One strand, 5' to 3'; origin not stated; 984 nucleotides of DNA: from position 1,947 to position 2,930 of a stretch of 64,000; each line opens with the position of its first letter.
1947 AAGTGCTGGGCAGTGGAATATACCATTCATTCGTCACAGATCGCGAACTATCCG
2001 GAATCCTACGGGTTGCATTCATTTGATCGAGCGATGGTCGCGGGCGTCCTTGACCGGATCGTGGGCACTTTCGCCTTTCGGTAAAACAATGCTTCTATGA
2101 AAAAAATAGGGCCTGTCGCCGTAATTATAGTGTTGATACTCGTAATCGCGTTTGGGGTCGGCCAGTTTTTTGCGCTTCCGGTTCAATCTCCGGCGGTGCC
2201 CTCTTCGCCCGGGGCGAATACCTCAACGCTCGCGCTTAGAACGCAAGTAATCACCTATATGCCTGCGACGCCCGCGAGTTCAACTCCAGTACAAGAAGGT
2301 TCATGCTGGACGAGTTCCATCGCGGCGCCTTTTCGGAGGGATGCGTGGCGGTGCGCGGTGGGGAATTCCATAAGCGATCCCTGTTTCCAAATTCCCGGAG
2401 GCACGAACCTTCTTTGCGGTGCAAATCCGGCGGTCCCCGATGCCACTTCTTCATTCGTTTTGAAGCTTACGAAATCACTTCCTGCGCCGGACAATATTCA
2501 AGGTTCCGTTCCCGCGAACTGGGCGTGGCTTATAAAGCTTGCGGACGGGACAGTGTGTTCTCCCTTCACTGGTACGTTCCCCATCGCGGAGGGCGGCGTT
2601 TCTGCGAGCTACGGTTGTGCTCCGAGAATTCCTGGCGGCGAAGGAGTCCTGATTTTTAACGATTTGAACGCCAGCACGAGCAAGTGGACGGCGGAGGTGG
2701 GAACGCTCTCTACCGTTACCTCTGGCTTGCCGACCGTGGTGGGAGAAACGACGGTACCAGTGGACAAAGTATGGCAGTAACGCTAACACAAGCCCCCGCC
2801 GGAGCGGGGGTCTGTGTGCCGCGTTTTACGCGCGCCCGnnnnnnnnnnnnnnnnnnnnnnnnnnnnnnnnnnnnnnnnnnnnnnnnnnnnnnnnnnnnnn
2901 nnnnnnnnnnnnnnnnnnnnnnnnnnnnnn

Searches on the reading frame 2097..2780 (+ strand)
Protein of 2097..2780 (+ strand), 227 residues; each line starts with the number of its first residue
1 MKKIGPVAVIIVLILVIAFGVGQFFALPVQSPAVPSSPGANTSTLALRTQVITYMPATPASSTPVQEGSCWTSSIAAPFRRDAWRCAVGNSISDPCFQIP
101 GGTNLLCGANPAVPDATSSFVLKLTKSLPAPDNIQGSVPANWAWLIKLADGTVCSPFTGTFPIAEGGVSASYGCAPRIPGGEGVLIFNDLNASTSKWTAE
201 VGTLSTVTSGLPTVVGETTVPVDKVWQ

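Call 43: search_protein_families(library=pfam, proteins=[window:2097-2780:+], max_evalue=0.0001)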
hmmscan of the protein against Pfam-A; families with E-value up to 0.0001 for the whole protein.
window:2097-2780:+ (227 aa): 0 families

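Call 55: find_encoding_contigs(protein=window:2097-2780:+, flank=10000, max_places=6)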
Protein window:2097-2780:+ (227 aa): 1 contig read that carries it; 1 place shown.
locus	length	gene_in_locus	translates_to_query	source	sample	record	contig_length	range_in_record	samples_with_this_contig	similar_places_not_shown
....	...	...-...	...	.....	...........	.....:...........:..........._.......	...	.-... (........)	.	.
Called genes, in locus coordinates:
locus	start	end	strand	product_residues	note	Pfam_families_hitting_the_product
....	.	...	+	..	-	?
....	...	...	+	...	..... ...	-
